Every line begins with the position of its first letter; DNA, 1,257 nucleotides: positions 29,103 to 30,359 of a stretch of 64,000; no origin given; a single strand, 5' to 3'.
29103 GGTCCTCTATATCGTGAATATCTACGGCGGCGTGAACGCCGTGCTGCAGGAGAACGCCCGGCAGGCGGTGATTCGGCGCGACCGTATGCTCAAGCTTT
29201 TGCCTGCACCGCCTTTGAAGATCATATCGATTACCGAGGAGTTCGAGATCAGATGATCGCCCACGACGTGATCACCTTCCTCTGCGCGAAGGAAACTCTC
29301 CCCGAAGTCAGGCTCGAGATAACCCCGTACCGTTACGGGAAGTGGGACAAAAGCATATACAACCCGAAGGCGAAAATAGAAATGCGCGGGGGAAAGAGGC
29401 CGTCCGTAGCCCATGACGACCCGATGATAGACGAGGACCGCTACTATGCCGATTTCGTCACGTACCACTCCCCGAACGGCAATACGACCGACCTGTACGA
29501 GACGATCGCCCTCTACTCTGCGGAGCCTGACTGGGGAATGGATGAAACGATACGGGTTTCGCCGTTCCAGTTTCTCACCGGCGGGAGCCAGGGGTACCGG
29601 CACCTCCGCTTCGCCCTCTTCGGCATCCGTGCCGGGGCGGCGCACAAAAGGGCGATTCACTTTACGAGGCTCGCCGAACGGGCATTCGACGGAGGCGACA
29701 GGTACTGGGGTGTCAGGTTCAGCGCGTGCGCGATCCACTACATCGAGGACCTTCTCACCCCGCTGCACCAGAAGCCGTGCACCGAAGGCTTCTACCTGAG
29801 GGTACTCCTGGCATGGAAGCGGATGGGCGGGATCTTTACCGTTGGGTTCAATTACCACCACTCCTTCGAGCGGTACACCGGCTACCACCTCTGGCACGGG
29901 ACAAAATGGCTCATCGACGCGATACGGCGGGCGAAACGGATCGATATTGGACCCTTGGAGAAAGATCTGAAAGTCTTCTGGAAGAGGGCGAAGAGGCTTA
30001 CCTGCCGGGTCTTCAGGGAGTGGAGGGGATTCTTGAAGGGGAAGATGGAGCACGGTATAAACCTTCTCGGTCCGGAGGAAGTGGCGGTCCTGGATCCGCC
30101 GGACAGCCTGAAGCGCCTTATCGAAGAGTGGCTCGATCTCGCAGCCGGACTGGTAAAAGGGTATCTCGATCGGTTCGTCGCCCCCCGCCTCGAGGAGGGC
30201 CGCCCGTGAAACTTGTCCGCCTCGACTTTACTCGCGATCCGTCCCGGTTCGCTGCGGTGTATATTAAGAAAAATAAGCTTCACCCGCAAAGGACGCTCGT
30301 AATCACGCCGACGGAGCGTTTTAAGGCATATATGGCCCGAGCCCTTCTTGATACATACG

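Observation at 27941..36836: Seven genes fused by 4-bp start/stop overlaps: YidD-like - secreted TPR protein - Zn-PLC-like - AddB - AddA - nitrilase-family hydrolase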

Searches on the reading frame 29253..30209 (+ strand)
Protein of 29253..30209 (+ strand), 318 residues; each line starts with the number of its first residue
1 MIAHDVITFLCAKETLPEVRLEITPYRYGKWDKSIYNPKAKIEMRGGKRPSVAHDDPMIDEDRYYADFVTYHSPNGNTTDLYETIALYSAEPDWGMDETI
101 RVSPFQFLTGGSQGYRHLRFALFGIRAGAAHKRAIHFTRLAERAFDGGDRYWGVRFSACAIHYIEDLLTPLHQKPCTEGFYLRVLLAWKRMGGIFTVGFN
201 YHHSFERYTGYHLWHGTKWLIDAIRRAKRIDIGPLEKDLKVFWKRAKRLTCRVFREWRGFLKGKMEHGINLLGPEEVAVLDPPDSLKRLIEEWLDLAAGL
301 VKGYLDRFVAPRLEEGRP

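Call 4: search_protein_families(library=pfam, proteins=[window:29253-30209:+], max_evalue=0.01)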
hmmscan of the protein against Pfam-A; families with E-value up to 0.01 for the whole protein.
window:29253-30209:+ (318 aa): 0 families

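Call 5: search_protein_families(library=ncbifam, proteins=[window:29253-30209:+], max_evalue=0.01)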
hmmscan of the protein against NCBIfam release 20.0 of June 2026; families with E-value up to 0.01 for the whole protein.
window:29253-30209:+ (318 aa): 0 families

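Call 8: find_homologous_proteins(query=window:29253-30209:+)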
Query window:29253-30209:+ (318 aa): 72 proteins with E <= 0.001 among 3367 candidates.
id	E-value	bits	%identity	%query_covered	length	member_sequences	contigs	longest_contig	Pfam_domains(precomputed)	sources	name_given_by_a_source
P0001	1.3e-192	658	87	100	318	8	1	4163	-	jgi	jgi:hypothetical protein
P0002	6.7e-186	635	84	100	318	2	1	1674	-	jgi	jgi:hypothetical protein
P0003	1.4e-161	556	73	100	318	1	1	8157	-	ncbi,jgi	-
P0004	1.2e-158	546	72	100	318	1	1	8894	-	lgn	-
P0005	3.0e-142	492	67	99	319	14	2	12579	-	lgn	-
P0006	9.6e-140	484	65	99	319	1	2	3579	-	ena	-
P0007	1.4e-139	483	66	99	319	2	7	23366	-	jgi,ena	jgi:hypothetical protein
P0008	7.1e-107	376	54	99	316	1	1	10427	-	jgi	jgi:hypothetical protein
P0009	7.2e-100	353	53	99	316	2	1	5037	-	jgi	jgi:hypothetical protein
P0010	4.0e-91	324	51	92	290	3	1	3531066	-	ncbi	ncbi:MAG: hypothetical protein JSV25_09020, partial [Spirochaetota bacterium]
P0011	1.5e-90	322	48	99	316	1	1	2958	-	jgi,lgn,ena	jgi:hypothetical protein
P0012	2.2e-87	312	47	99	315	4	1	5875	-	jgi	jgi:hypothetical protein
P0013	3.6e-87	311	47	99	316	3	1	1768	-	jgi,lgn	jgi:hypothetical protein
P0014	6.1e-87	310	46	99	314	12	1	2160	-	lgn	-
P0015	1.2e-84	303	46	99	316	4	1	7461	-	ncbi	-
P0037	2.7e-75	272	44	99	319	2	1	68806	-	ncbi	ncbi:MAG: hypothetical protein ACUVWJ_00485 [Spirochaetota bacterium]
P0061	1.8e-68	249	39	99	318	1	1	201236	-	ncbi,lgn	-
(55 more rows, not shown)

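Call 9: find_encoding_contigs(protein=P0061, flank=10000, max_places=2)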
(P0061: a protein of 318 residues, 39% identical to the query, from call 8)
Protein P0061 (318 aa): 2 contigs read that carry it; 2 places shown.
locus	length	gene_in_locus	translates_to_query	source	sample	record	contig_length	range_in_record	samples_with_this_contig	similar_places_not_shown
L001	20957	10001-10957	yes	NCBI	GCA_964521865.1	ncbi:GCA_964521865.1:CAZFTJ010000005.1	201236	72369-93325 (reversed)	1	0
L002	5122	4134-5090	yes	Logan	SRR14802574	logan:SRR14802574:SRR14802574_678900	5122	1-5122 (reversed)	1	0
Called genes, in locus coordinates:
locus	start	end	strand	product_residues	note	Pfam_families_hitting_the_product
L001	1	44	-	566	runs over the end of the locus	PF00128:Alpha-amylase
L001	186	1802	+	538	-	PF00535:Glycos_transf_2, PF00359:PTS_EIIA_2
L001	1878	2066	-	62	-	-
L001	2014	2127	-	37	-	-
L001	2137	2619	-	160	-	PF04008:Adenosine_kin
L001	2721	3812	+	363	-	PF03033:Glyco_transf_28, PF04101:Glyco_tran_28_C, PF13528:Glyco_trans_1_3 (weak)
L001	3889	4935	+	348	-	PF01791:DeoC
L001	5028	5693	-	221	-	PF00702:Hydrolase, PF13419:HAD_2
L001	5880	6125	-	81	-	-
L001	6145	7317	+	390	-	PF07690:MFS_1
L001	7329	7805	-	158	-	PF00583:Acetyltransf_1, PF13508:Acetyltransf_7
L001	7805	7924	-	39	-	-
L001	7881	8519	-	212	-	PF00027:cNMP_binding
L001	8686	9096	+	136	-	PF01809:YidD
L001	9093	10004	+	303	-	-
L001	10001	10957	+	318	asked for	-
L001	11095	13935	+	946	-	PF12705:PDDEXK_1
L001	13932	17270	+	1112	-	PF00580:UvrD-helicase, PF13245:AAA_19, PF13361:UvrD_C, PF13538:UvrD_C_2 (faint), PF12705:PDDEXK_1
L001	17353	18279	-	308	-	PF03069:FmdA_AmdA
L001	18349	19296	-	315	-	PF02779:Transket_pyr, PF02780:Transketolase_C, PF22613:Transketolase_C_1 (faint)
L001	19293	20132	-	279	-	PF13292:DXP_synthase_N, PF00456:Transketolase_N, PF00676:E1_dh (weak), PF09364:XFP_N (weak)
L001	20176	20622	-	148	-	PF02502:LacAB_rpiB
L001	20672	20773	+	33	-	-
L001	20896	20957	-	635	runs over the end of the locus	PF00501:AMP-binding, PF23562:AMP-binding_C_3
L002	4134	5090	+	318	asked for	-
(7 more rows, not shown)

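Call 10: find_encoding_contigs(protein=P0010, flank=10000, max_places=2)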
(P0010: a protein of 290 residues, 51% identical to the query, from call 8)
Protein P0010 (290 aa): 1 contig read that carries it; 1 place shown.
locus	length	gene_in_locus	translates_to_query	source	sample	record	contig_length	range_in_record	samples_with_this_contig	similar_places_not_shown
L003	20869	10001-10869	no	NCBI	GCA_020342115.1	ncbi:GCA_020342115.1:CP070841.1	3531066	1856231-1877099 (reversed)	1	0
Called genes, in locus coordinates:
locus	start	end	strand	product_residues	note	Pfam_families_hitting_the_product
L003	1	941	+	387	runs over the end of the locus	PF01368:DHH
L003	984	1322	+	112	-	PF08334:T2SSG (weak)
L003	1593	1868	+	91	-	-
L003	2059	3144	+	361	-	PF01926:MMR_HSR1, PF02421:FeoB_N, PF06071:YchF-GTPase_C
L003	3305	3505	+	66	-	PF00313:CSD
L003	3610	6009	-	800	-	PF00873:ACR_tran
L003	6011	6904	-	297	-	PF25919:BSH_CusB (faint), PF25967:RND-MFP_C (weak)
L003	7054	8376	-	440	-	PF02321:OEP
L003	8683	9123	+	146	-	PF01809:YidD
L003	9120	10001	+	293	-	-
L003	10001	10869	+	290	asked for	-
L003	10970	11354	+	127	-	-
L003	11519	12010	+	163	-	PF14196:ATC_hydrolase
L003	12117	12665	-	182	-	-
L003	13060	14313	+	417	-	PF05221:AdoHcyase, PF00670:AdoHcyase_NAD, PF02826:2-Hacid_dh_C, PF07991:KARI_N (weak)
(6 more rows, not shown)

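Call 11: find_encoding_contigs(protein=P0037, flank=10000, max_places=2)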
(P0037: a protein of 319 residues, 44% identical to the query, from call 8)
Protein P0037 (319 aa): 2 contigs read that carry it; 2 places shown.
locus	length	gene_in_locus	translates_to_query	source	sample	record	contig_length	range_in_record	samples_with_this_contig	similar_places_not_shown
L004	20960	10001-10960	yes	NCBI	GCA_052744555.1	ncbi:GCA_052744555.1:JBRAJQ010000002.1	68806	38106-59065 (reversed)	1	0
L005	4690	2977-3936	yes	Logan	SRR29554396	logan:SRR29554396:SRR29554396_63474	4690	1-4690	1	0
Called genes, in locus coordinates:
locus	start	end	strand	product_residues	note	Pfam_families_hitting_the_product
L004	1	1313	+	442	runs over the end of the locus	PF13439:Glyco_transf_4 (faint), PF00534:Glycos_transf_1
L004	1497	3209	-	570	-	PF00128:Alpha-amylase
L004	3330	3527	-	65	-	-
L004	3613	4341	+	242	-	PF00106:adh_short, PF08659:KR, PF13561:adh_short_C2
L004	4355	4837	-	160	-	PF04008:Adenosine_kin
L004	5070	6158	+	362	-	PF03033:Glyco_transf_28, PF04101:Glyco_tran_28_C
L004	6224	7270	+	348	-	PF01791:DeoC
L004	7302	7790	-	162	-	PF13302:Acetyltransf_3 (weak), PF13420:Acetyltransf_4 (weak), PF13527:Acetyltransf_9, PF13673:Acetyltransf_10, PF00583:Acetyltransf_1, PF21926:FeeM (weak), PF13508:Acetyltransf_7, PF08445:FR47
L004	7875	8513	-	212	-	PF00027:cNMP_binding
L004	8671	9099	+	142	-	PF01809:YidD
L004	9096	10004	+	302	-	-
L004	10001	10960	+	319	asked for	-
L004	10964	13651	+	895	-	PF12705:PDDEXK_1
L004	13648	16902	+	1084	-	PF00580:UvrD-helicase, PF13245:AAA_19, PF13361:UvrD_C, PF13538:UvrD_C_2 (faint)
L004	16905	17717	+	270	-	PF00795:CN_hydrolase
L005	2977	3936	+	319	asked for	-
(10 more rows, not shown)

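Call 14: find_related_loci(query=A1, collection=genome_contigs, flank=10000)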
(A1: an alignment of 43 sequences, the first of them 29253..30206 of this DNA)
Query A1 (318 aa) in genome_contigs; peptide patterns used: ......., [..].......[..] (x = any residue, [..] = any of these).
196 stretches matched a pattern; 143 encode a relative of the query (tblastn E <= 1e-3); the best 80 are kept; 80 distinct loci.
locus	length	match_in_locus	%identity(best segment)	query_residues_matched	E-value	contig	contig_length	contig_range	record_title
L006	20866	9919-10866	67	1-315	2e-143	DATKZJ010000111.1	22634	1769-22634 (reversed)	MAG TPA_asm: Spirochaetota bacterium isolate SMAG_U14242 k141_126505, whole genome shotgun sequence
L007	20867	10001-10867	51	1-291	6e-94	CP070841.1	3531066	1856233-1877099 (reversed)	MAG: Spirochaetota bacterium isolate bin100 chromosome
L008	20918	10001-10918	48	1-308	2e-87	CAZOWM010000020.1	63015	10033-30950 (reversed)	MAG TPA_asm: uncultured Spirochaetota bacterium isolate binchicken_co89_665 genome assembly, contig: NODE_519_length_630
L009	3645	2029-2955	46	1-313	5e-86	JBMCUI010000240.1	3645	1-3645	MAG: Spirochaetota bacterium isolate D4M11_14 NODE_18126_length_3645_cov_6.569359, whole genome shotgun sequence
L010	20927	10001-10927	44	1-311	2e-81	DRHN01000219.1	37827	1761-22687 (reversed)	MAG TPA_asm: Spirochaetes bacterium isolate HyVt-370 HyVt-370_k145_40901, whole genome shotgun sequence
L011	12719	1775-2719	42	1-316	3e-80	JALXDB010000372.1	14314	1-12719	MAG: Spirochaetes bacterium isolate T2_metabat2_scaf2bin.224 T2_NODE_4556_length_14314_cov_2.232184, whole genome shotgu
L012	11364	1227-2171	44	1-317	5e-78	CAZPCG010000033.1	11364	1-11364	MAG TPA_asm: uncultured Spirochaetota bacterium isolate binchicken_co395_73 genome assembly, contig: NODE_1783_length_11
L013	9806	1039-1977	39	1-315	9e-74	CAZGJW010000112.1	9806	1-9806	MAG TPA_asm: uncultured Spirochaetota bacterium isolate binchicken_co89_639 genome assembly, contig: NODE_14072_length_9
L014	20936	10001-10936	39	1-314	3e-72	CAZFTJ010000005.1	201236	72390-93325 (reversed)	MAG TPA_asm: uncultured Spirochaetota bacterium isolate binchicken_co178_263 genome assembly, contig: NODE_115_length_20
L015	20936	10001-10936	43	1-315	2e-71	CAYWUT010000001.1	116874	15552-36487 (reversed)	MAG TPA_asm: uncultured Spirochaetota bacterium isolate binchicken_co334_240 genome assembly, contig: NODE_184_length_11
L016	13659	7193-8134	40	1-314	1e-76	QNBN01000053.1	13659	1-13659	MAG: Spirochaetes bacterium isolate B62_G9 B62_Guay9_scaffold_04307, whole genome shotgun sequence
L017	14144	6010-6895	53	1-315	3e-65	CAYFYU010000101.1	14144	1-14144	MAG TPA_asm: uncultured Spirochaetota bacterium isolate ERP108616_co2_14 genome assembly, contig: NODE_7277_length_14144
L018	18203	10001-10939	38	1-315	8e-70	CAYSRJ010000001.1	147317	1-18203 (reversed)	MAG TPA_asm: uncultured Spirochaetota bacterium isolate binchicken_co94_333 genome assembly, contig: NODE_49_length_1473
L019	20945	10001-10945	39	1-315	5e-67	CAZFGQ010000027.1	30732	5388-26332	MAG TPA_asm: uncultured Spirochaetota bacterium isolate binchicken_co19_489 genome assembly, contig: NODE_2057_length_30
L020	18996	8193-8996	32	14-306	5e-38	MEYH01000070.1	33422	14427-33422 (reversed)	MAG: Candidatus Atribacteria bacterium RBG_19FT_COMBO_35_14 rbg_19ft_combo_scaffold_437, whole genome shotgun sequence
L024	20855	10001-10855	31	17-318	1e-35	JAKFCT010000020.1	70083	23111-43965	MAG: Candidatus Sericytochromatia bacterium isolate LC028 contig-124_298, whole genome shotgun sequence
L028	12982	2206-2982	31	22-306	4e-34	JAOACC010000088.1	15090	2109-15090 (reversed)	MAG: bacterium isolate SKW194 k141_1205315, whole genome shotgun sequence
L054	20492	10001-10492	35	69-213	1e-19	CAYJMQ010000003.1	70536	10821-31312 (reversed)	MAG TPA_asm: uncultured bacterium isolate ERP125453_co1_10 genome assembly, contig: NODE_226_length_70536_cov_7.065989,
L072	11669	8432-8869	33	76-211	3e-14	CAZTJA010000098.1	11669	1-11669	MAG TPA_asm: uncultured Syntrophaceae bacterium isolate SRP242652_co2_187 genome assembly, contig: NODE_6013_length_1166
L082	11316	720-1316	30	50-213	5e-13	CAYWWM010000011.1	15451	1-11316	MAG TPA_asm: uncultured Solibacteraceae bacterium isolate binchicken_co21_454 genome assembly, contig: NODE_2383_length_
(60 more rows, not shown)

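Call 19: predict_structure(alignment_id=A1)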
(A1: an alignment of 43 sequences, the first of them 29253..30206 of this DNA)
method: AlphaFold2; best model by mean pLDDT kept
length: 318 residues; sequences in the alignment: 43
mean_pLDDT: 88.7   pTM: 0.91
mean pLDDT of the five models: 88.7, 88.2, 88.0, 87.2, 87.2
residues with pLDDT >= 90: 184; 70-90: 119; 50-70: 14; < 50: 1
segments of 3 or more residues with pLDDT < 50: none
pLDDT, mean of each block of 10 residues (from residue 1): 89 96 94 87 78 82 91 92 94 73 82 84 81 96 97 96 92 70 79 80 91 97 98 94 90 91 84 93 97 97 98 72
secondary structure, 60 per line:
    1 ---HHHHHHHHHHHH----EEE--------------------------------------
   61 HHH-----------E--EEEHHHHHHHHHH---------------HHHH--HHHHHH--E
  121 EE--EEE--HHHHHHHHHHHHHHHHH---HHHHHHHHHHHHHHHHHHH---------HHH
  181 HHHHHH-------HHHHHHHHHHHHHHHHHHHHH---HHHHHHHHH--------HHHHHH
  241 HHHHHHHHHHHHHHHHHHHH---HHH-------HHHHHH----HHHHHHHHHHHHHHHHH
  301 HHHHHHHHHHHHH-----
elements in order: H4-15 E20-22 E78-80 H81-90 H106-109 H112-117 E120-122 E125-127 H130-146 H150-168 H178-186 H194-214 H218-226 H235-260 H274-279 H284-313

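Call 22: fold_search(model_id=the predicted structure, library=pdb)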
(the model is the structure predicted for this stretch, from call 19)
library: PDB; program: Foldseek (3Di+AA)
matches with E <= 10: 86; with E <= 0.001: 0
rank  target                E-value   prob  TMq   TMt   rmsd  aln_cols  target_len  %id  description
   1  1olp_A                1.4e-02  1.00  0.30  0.26   8.7       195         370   16  Alpha Toxin from Clostridium Absonum (released 2003-10-23)
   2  1qm6_A                2.0e-02  0.98  0.32  0.28  13.3       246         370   13  Closed form of Clostridium perfringens alpha-toxin strain NCTC8237 (released 1999-09-27)
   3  1olp_D                2.2e-02  0.99  0.27  0.24  10.2       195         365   14  Alpha Toxin from Clostridium Absonum (released 2003-10-23)
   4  1kho_A                2.3e-02  0.99  0.32  0.28  10.7       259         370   12  Crystal Structure Analysis of Clostridium perfringens alpha-Toxin Isolated from Avian Strain SWCP (released 2002-06-19)
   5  2wy6_A                2.5e-02  1.00  0.37  0.33   9.5       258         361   14  Clostridium perfringens alpha-toxin strain NCTC8237 mutant T74I (released 2009-11-24)
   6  2fgn                  3.6e-02  0.91  0.28  0.36  15.4       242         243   14  Structural Studies Examining the Substrate Specificity Profiles of PC-PLCBc Protein Variants (released 2006-03-28)
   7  2ffz                  3.8e-02  0.91  0.29  0.36  15.5       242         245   13  Structural Studies Examining the Substrate Specificity Profiles of PC-PLCBc Protein Variants (released 2006-03-28)
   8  1ca1                  5.1e-02  0.97  0.35  0.30   8.5       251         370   13  ALPHA-TOXIN FROM CLOSTRIDIUM PERFRINGENS (released 1999-05-04)
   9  2wxt                  5.3e-02  0.97  0.32  0.29   9.5       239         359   12  Clostridium perfringens alpha-toxin strain NCTC8237 (released 2009-11-17)
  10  8cqm_A                6.2e-02  1.00  0.34  0.46   5.5       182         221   17  Broad-range phospholipase C from Listeria monocytogenes (released 2023-10-18)
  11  1p5x                  6.5e-02  0.97  0.37  0.46   6.4       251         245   12  STRUCTURE OF THE D55N MUTANT OF PHOSPHOLIPASE C FROM BACILLUS CEREUS (released 2003-09-30)
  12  8cqm_B                7.5e-02  0.99  0.39  0.52   6.0       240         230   14  Broad-range phospholipase C from Listeria monocytogenes (released 2023-10-18)
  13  2wy6_B                9.6e-02  0.93  0.33  0.29   9.4       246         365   13  Clostridium perfringens alpha-toxin strain NCTC8237 mutant T74I (released 2009-11-24)
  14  2wxu                  1.2e-01  0.93  0.35  0.31   8.6       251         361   12  Clostridium perfringens alpha-toxin strain NCTC8237 mutant T74I (released 2009-11-17)
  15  2wy6_C                1.5e-01  0.92  0.33  0.29  10.8       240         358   13  Clostridium perfringens alpha-toxin strain NCTC8237 mutant T74I (released 2009-11-24)
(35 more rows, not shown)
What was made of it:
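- Tried and rejected: It gave the right families but weak statistics (E about 0.01, TM 0.3-0.5; call 22).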

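Call 23: search_solved_structures(query=A1, max_evalue=10, show_alignments=2)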
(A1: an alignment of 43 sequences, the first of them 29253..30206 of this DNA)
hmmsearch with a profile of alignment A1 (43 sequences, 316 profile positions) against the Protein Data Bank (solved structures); distinct sequences matched with E-value up to 10: 6.
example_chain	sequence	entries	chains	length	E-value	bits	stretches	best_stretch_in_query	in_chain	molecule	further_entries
2ffz_A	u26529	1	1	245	0.00046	23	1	132-217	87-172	Phospholipase C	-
2fgn_A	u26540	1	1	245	0.00048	22.9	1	133-216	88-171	Phospholipase C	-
1p5x_A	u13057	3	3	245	0.00052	22.8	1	132-217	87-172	Phospholipase C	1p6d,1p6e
1ah7_A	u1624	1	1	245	0.00052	22.8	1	132-217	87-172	PHOSPHOLIPASE C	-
2huc_A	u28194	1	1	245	0.00052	22.8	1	132-217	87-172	Phospholipase C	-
9kme_A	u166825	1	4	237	0.93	12.1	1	215-262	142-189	soluble bacteriorhodopsin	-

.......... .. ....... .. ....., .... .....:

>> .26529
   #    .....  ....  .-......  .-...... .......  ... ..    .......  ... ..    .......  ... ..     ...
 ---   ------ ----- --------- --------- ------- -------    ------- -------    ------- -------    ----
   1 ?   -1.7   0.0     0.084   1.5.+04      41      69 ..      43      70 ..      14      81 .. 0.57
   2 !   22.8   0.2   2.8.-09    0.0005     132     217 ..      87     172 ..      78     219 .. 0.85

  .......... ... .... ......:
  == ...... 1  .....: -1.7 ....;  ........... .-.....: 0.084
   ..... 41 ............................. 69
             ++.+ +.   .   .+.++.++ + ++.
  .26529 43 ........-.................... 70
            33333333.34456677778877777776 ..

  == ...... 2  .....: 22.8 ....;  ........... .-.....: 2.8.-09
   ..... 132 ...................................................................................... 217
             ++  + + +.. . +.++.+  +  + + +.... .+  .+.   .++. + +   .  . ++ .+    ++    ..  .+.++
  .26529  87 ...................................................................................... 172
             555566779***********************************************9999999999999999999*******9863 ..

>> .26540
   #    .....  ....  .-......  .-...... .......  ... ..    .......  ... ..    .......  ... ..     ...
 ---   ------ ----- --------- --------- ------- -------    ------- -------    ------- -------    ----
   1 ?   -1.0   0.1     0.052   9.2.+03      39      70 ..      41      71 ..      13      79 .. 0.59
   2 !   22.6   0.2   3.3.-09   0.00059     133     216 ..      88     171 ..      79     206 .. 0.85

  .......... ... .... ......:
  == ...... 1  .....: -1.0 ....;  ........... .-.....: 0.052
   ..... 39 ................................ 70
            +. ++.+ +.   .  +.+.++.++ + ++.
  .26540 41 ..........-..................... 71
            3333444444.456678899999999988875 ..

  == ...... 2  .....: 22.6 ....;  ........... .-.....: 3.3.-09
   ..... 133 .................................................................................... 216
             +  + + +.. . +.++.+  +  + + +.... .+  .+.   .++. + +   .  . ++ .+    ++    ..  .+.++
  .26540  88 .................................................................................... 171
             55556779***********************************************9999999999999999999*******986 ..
